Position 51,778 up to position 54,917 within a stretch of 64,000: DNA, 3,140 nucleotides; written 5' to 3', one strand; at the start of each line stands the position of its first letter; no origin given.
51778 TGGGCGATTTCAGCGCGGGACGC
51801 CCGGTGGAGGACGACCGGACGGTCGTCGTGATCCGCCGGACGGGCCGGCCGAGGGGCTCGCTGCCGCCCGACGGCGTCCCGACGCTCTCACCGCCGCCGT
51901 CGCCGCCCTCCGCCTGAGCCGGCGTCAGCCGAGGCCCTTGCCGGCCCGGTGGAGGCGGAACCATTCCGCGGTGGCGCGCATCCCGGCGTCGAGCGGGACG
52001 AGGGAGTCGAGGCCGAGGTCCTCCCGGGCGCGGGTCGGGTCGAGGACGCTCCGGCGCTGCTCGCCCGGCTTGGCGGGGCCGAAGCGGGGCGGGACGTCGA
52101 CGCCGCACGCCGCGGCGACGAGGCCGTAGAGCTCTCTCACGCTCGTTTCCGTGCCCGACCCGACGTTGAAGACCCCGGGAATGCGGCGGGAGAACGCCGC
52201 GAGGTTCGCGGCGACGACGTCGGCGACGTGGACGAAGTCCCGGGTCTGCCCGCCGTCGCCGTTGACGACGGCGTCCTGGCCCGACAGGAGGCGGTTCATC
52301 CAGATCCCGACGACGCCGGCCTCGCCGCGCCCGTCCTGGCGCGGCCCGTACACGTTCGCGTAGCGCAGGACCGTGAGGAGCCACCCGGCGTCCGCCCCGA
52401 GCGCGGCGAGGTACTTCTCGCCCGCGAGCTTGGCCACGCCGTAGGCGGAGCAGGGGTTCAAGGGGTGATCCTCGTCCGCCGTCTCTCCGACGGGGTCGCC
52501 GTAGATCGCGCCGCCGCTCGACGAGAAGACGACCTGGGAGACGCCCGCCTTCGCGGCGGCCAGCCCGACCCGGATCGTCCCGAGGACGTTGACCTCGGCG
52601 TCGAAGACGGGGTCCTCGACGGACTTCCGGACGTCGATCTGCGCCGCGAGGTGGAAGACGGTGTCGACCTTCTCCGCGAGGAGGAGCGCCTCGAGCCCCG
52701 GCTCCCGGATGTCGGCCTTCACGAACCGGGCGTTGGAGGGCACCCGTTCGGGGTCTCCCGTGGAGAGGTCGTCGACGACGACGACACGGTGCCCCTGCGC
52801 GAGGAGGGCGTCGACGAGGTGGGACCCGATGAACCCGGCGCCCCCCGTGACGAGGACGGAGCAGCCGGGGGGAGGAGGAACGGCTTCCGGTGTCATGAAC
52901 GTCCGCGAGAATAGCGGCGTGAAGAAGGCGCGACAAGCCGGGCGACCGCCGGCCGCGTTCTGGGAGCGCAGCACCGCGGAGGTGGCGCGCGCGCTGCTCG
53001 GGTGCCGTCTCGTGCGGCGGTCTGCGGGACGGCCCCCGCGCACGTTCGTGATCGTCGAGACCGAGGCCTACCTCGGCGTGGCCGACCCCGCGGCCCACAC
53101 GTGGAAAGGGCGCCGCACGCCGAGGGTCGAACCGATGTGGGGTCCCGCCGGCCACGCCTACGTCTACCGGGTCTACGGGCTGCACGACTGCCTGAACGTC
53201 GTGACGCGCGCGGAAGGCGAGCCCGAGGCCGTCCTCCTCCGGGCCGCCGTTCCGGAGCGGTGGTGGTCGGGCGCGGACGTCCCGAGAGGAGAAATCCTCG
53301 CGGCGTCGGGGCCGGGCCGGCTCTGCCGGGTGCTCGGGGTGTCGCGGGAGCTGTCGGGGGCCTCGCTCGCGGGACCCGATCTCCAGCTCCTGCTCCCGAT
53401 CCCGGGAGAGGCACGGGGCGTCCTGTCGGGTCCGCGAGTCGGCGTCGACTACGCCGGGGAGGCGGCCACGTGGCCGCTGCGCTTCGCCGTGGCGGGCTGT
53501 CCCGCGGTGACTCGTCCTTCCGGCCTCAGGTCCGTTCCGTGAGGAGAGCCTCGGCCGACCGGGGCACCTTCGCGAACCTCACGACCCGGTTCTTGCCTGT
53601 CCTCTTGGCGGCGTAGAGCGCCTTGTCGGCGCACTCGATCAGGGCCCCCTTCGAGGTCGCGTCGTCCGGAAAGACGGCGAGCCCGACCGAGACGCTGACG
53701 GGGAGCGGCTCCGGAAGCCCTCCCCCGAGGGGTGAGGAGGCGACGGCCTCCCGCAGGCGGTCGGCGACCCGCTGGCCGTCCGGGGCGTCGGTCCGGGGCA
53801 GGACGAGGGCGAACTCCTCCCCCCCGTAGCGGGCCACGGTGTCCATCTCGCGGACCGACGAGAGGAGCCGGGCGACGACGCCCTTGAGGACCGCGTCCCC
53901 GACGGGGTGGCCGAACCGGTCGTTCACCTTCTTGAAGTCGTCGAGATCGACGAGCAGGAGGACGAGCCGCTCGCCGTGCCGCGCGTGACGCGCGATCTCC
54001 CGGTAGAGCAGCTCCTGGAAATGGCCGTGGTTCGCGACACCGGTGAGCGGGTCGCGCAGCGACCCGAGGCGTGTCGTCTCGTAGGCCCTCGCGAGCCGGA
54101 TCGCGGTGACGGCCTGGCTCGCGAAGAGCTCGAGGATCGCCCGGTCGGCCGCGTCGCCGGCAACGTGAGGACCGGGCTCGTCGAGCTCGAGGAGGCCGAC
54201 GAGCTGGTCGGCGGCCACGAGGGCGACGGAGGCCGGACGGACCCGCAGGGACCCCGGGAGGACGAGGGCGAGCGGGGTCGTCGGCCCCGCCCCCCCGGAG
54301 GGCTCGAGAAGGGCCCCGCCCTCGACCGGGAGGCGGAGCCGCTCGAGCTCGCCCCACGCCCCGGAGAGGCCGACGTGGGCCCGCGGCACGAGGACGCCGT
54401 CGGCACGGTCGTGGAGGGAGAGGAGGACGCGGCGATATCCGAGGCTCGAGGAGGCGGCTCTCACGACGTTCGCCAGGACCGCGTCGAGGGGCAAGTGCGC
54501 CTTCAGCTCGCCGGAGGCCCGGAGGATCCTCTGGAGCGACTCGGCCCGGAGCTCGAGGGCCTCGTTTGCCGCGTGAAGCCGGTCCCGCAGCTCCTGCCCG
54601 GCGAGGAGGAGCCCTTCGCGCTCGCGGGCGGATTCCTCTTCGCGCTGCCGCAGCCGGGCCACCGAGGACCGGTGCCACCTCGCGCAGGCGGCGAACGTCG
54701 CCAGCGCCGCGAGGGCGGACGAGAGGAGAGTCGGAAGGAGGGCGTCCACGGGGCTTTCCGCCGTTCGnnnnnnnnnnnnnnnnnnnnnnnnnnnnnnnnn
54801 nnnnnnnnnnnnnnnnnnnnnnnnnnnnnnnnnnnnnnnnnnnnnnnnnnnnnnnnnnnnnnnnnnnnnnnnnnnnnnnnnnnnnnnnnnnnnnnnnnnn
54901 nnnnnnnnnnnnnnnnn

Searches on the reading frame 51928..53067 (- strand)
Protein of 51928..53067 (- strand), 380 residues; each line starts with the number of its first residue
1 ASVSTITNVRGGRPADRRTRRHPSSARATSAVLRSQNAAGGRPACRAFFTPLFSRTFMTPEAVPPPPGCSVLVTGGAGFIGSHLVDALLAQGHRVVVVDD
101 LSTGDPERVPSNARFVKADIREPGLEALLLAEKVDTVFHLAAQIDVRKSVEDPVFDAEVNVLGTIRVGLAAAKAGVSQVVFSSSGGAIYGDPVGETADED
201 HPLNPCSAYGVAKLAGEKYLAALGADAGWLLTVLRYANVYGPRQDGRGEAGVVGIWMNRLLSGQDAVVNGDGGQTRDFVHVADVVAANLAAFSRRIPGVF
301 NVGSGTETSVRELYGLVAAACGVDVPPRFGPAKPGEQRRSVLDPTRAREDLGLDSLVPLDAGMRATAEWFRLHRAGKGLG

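Call 31: search_protein_families(library=pfam, proteins=[window:51928-53067:-], max_evalue=0.00001)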
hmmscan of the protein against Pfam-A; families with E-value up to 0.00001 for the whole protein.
window:51928-53067:- (380 aa): 7 families
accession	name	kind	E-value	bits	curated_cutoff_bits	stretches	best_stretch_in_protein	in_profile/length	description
PF01370.27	Epimerase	-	1.8e-59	201.5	20.9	1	71-303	1-240/240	NAD dependent epimerase/dehydratase family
PF16363.11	GDP_Man_Dehyd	-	1.2e-47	163.5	27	1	72-364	1-330/332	GDP-mannose 4,6 dehydratase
PF01073.25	3Beta_HSD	-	1.5e-19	70.5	22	1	72-291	1-228/280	3-beta hydroxysteroid dehydrogenase/isomerase family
PF04321.23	RmlD_sub_bind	-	1.1e-16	61.2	27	1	71-325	3-235/287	RmlD substrate binding domain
PF07993.18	NAD_binding_4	-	1.9e-13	50.6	20.1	1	115-255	65-223/258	Male sterility protein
PF02719.21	Polysacc_synt_2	-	5.7e-13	49.1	20.2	1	71-243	1-175/293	Polysaccharide biosynthesis protein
PF13460.12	NAD_binding_10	-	6.6e-08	33.1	27.2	1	75-226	1-137/184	NAD(P)H-binding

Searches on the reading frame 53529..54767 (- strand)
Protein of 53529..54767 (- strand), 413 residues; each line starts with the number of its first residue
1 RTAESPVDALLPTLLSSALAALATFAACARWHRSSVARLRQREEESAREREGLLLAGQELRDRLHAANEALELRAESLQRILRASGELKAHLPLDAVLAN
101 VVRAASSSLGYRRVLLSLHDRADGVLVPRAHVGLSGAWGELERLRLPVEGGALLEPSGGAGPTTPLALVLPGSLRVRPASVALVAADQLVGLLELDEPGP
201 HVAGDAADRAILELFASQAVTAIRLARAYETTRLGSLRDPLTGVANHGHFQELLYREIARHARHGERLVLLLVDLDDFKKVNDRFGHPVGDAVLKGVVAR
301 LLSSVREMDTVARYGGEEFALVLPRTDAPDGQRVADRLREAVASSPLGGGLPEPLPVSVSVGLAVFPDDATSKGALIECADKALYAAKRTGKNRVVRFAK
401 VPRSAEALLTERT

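Call 31: search_protein_families(library=pfam, proteins=[window:53529-54767:-], max_evalue=0.00001)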
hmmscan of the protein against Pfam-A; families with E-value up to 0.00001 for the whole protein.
window:53529-54767:- (413 aa): 2 families
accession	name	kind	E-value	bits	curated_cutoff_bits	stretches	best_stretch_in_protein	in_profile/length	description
PF00990.26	GGDEF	-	7.8e-44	149.7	23.8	1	237-394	2-161/161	Diguanylate cyclase, GGDEF domain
PF01590.32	GAF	-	9.1e-06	26.7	22.4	0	94-223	2-133/133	GAF domain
